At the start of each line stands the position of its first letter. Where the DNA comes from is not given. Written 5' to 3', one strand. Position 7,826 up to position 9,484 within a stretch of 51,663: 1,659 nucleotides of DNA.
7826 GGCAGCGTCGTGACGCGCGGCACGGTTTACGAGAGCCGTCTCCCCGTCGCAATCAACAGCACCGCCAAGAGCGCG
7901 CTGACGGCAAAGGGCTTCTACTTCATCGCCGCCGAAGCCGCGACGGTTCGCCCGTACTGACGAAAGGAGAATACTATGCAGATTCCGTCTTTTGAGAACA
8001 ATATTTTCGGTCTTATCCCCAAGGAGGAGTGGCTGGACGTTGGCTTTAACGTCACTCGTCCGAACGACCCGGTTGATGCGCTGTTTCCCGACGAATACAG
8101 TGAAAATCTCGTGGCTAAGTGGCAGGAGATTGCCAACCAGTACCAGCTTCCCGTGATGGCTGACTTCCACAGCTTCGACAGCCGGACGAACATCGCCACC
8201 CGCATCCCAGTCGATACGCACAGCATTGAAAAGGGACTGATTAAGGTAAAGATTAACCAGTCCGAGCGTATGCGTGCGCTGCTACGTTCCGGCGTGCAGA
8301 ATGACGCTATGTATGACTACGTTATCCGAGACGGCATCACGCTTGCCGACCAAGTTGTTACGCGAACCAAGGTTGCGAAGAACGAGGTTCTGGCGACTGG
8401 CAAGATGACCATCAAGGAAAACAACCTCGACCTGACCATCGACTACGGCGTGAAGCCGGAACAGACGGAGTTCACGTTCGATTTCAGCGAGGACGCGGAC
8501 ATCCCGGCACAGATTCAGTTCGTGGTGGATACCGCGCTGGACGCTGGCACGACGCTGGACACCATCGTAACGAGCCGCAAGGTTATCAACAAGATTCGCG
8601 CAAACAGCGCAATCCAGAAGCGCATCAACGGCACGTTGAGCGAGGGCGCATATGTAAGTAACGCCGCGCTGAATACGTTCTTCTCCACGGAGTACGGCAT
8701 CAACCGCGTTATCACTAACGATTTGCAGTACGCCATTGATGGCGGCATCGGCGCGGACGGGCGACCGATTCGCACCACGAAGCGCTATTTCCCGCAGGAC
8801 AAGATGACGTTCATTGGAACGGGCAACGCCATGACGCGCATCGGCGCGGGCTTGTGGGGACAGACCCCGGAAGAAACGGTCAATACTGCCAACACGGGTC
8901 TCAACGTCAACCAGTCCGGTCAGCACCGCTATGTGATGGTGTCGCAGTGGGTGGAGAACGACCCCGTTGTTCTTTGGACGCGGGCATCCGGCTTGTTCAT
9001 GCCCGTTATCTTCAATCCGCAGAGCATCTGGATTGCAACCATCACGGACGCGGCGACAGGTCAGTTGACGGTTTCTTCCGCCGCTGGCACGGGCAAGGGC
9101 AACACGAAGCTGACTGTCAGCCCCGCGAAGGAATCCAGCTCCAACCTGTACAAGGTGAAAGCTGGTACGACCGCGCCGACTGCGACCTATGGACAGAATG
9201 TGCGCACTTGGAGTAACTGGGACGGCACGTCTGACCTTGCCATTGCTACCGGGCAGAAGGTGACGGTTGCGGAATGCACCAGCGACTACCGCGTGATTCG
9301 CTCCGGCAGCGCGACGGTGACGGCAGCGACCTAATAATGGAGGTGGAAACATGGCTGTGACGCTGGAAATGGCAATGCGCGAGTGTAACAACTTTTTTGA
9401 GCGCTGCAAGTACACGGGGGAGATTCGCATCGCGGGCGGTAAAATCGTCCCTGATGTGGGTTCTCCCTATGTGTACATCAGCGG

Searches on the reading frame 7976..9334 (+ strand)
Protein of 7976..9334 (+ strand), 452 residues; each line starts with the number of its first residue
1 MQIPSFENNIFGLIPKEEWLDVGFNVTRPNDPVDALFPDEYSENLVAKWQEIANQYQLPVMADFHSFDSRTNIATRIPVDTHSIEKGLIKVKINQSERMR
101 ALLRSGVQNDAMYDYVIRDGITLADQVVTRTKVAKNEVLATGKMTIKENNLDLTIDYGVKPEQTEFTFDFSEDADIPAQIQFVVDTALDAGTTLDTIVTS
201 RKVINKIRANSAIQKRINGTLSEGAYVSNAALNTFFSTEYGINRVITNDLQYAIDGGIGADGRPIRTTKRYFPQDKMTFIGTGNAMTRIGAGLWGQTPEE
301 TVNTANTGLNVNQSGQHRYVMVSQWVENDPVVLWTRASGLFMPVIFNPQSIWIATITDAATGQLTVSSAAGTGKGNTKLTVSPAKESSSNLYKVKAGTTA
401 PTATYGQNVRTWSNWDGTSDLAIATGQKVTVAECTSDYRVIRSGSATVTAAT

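Call 23: search_protein_families(library=phrogs, proteins=[window:7976-9334:+], max_evalue=0.001)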
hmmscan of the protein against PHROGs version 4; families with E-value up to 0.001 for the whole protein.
window:7976-9334:+ (452 aa): 1 family
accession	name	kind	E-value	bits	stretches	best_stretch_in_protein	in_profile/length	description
phrog_29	-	head and packaging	1.7e-42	147.1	1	33-393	50-393/439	major head protein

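Call 56: find_encoding_contigs(protein=window:7976-9334:+, flank=2000, max_places=8)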
Protein window:7976-9334:+ (452 aa): 21 contigs read that carry it; 7 places shown.
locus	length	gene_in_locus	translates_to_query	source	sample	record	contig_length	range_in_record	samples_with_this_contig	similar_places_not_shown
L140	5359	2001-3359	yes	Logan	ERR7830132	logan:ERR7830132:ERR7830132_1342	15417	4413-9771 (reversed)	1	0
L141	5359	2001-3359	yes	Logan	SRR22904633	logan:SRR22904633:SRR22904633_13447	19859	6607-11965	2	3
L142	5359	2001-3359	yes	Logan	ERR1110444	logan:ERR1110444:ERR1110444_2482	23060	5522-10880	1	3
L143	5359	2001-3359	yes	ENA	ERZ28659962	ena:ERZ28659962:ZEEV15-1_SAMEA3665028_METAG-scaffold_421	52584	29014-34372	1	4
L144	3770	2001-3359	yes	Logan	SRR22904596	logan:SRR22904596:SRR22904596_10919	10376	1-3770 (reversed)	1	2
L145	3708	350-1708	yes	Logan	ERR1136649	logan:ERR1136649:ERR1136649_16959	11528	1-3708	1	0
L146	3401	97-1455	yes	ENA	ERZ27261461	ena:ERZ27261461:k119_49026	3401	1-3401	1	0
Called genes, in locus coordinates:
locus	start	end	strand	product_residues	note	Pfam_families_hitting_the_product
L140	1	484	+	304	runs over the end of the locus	PF04233:Phage_Mu_F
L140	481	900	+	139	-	PF04883:HK97-gp10_like (weak)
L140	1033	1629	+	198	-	PF06810:Phage_scaffold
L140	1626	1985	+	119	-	-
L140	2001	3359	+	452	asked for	PF03864:Phage_cap_E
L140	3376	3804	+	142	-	-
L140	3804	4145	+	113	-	-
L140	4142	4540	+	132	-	-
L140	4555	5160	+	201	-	-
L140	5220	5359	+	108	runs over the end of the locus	-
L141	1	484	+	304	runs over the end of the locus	PF04233:Phage_Mu_F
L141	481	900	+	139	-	PF04883:HK97-gp10_like (weak)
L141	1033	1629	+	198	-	PF06810:Phage_scaffold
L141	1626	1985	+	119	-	-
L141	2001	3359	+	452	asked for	PF03864:Phage_cap_E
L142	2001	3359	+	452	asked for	PF03864:Phage_cap_E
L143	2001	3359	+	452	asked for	PF03864:Phage_cap_E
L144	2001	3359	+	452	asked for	PF03864:Phage_cap_E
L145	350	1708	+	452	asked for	PF03864:Phage_cap_E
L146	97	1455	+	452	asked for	PF03864:Phage_cap_E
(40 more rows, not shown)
